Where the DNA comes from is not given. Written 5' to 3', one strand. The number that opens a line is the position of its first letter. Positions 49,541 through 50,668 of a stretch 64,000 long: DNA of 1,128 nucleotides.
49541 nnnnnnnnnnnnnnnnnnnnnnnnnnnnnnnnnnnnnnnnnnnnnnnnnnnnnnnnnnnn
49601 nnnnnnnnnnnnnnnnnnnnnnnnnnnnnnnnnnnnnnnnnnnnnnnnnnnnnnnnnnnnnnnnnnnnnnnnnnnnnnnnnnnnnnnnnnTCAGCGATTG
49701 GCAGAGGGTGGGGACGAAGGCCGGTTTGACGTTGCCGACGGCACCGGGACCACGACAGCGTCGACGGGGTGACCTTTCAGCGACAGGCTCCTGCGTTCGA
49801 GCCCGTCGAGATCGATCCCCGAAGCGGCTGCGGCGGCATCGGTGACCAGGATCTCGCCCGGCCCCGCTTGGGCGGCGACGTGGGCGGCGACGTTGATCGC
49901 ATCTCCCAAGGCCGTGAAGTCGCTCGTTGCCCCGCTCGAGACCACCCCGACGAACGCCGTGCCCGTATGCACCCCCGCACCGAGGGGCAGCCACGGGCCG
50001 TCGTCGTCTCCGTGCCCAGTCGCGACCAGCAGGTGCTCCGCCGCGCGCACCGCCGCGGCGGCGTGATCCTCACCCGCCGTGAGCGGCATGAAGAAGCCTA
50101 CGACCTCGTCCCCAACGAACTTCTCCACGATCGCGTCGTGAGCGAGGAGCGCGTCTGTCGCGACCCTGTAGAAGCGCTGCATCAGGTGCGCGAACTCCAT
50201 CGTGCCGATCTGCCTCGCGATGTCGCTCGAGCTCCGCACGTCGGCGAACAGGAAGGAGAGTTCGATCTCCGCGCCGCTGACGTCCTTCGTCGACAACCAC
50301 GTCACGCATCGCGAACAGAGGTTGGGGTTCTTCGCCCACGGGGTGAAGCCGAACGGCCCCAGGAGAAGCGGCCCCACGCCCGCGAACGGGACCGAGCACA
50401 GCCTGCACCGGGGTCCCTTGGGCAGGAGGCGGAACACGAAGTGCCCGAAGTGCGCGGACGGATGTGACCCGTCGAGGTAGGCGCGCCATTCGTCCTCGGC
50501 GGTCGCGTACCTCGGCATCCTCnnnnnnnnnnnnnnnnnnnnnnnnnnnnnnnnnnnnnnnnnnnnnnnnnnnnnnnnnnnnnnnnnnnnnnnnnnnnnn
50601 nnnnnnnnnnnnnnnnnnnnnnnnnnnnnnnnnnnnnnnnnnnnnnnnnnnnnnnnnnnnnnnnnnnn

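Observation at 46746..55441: Compact cyclic-nucleotide signalling neighbourhood: CNB-domain transporter-like fusion plus three differently-armed class-III cyclases and a degenerate ammonia-lyase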

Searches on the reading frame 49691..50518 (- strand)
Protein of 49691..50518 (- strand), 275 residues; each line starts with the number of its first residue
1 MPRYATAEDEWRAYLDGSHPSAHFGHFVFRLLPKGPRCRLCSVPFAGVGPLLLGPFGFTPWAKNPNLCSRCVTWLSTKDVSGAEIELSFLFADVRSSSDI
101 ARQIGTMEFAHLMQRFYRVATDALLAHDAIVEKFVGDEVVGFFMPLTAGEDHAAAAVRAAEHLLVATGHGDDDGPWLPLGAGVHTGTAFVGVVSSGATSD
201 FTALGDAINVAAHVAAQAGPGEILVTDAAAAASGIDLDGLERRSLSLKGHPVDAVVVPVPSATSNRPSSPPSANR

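Call 4: search_protein_families(library=pfam, proteins=[window:49691-50518:-], max_evalue=0.01)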
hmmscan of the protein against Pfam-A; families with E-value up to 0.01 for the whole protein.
window:49691-50518:- (275 aa): 1 family
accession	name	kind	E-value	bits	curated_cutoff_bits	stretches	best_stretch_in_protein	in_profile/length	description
PF00211.25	Guanylate_cyc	-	4.2e-08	33.4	21.9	1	87-232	9-154/183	Adenylate and Guanylate cyclase catalytic domain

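Call 8: search_protein_families(library=ncbifam, proteins=[window:49691-50518:-], max_evalue=0.01)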
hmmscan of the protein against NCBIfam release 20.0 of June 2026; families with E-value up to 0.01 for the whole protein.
window:49691-50518:- (275 aa): 2 families
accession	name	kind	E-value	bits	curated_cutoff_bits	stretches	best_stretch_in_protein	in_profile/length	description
TIGR03903.1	TOMM_kin_cyc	equivalog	8.9e-06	23.8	705.75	1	106-231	311-434/1267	TOMM system kinase/cyclase fusion protein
NF058673.1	LipAdnlyCyLipJMY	equivalog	0.0074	15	800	1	88-251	297-441/449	bifunctional lipase/adenylate cyclase LipJ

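Call 23: search_solved_structures(query=window:49691-50515:-, max_evalue=0.01, show_alignments=3)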
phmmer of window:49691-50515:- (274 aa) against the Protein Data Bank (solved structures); distinct sequences matched with E-value up to 0.01: 28.
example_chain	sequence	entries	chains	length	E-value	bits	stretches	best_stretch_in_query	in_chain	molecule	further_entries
1wc1_A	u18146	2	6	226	8.9e-13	51.5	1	86-250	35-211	ADENYLATE CYCLASE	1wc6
1wc0_A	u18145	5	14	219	1e-12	51.4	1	86-250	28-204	ADENYLATE CYCLASE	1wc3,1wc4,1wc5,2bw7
3r5g_A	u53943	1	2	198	6.8e-10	42.1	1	85-227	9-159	CyaB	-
2w01_A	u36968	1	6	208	2.2e-08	37.2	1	82-250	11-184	ADENYLATE CYCLASE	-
9f1z_A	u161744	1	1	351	3e-08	36.7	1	83-216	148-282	Family 3 adenylate cyclase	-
5mbh_A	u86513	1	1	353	3.3e-08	36.6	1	84-215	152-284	Beta subunit of photoactivated adenylyl cyclase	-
5x4t_A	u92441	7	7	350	3.3e-08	36.5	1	83-216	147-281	Photoactivated adenylyl cyclase | Family 3 adenylate cyclase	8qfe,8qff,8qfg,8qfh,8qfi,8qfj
5mbg_A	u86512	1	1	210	3.3e-08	36.5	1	84-215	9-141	Beta subunit of photoactivated adenylyl cyclase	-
5x4u_A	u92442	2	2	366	3.6e-08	36.4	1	83-216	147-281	Photoactivated adenylyl cyclase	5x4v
4yus_A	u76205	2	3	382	4e-08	36.3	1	83-216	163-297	Family 3 adenylate cyclase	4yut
9f1w_A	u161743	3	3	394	4.1e-08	36.2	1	83-216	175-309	Family 3 adenylate cyclase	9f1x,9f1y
5mbj_A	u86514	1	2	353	8.5e-08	35.2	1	84-215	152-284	Beta subunit of photoactivated adenylyl cyclase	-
5m27_A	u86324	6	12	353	8.5e-08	35.2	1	84-215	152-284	Beta subunit of photoactivated adenylyl cyclase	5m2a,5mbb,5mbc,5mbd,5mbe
5mbk_A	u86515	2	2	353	8.5e-08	35.2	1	84-215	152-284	Beta subunit of photoactivated adenylyl cyclase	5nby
6fht_A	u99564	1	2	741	9.3e-08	35.1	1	84-249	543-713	Bacteriophytochrome,Adenylate cyclase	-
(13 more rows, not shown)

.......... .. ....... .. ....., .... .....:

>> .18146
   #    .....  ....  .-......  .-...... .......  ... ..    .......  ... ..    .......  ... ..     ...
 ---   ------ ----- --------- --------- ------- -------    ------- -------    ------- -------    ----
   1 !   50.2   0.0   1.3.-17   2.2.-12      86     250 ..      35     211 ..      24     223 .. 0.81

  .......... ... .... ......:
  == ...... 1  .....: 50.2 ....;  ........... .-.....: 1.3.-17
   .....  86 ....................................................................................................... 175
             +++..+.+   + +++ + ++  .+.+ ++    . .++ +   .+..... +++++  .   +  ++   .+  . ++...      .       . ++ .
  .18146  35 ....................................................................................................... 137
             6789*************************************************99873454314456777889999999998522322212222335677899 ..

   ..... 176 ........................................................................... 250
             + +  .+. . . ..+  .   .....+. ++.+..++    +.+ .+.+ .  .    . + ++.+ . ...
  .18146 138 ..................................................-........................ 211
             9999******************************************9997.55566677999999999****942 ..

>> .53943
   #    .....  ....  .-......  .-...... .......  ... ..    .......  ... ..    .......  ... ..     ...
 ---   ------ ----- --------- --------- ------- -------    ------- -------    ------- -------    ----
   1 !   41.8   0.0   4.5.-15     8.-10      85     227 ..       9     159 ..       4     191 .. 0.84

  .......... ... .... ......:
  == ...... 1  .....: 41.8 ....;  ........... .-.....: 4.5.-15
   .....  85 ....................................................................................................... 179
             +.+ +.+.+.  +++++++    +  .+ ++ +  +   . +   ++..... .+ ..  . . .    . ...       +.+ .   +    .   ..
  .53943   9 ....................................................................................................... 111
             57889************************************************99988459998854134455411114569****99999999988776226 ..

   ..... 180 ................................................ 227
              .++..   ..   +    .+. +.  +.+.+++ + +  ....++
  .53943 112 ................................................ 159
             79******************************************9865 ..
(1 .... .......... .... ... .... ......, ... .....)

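Call 47: find_related_loci(query=A2, collection=metagenome_contigs, flank=7000)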
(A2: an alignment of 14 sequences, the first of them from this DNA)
Query A2 (255 aa) in metagenome_contigs; peptide patterns used: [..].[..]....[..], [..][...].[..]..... (x = any residue, [..] = any of these).
600 stretches matched a pattern (row limit reached: there are more); 469 encode a relative of the query (tblastn E <= 1e-3); the best 80 are kept; 80 distinct loci.
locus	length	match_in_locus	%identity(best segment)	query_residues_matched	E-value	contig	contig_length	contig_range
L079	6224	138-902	77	1-255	7e-126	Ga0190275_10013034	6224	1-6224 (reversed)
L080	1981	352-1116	69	1-255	2e-121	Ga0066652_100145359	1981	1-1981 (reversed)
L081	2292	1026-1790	62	1-255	8e-112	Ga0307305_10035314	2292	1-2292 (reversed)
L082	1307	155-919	62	1-254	4e-110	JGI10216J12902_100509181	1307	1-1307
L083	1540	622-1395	59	6-255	5e-106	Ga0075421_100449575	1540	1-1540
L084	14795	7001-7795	58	1-255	2e-95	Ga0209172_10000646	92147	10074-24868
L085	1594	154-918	61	1-255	2e-100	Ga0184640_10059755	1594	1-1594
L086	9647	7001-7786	55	4-255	6e-94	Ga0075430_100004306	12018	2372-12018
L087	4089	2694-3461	58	1-255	9e-94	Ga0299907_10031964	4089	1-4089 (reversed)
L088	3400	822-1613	58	1-255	4e-94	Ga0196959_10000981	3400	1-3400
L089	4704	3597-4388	53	1-254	8e-93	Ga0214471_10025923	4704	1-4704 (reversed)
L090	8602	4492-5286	52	1-255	1e-92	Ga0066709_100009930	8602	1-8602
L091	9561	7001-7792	54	1-254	2e-92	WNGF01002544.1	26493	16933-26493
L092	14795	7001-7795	53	1-255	3e-92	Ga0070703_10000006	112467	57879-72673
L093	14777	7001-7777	56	6-255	1e-91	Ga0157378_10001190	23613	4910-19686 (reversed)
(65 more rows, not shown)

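Call 82: search_protein_representatives(protein=window:49691-50515:-)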
Query: 274 residues. Proteins with E-value up to 0.001 (for the whole library): 42543; up to 1e-10: 5595; up to 1e-30: 238. The best 150 are listed.
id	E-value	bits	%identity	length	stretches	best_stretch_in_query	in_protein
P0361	1.3e-93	329.9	60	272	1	6-259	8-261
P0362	5.1e-87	308.2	58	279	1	2-257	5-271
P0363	3.3e-81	289.2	80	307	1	19-185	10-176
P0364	6.1e-76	271.9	54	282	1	3-261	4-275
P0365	2.7e-70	253.3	51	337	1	5-251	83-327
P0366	2.9e-69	250.0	48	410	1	5-271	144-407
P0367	6.3e-67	242.3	48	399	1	8-262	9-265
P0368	5.7e-66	239.2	46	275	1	7-257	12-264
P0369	2.7e-65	236.9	47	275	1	5-249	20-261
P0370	7.5e-65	235.5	47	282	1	4-263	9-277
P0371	1.1e-64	234.9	50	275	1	26-254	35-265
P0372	2.6e-64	233.7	59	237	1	2-181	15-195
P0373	1.1e-63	231.7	48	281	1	7-258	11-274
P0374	1.4e-63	231.3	49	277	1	7-256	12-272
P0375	2.8e-63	230.3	47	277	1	7-257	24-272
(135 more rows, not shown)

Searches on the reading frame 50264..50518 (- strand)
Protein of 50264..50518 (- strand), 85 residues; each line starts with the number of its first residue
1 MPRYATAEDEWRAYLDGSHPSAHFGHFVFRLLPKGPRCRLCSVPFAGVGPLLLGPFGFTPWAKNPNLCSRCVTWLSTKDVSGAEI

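Call 26: search_protein_families(library=pfam, proteins=[window:50264-50518:-], max_evalue=10)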
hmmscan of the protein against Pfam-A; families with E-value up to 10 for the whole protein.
window:50264-50518:- (85 aa): 0 families
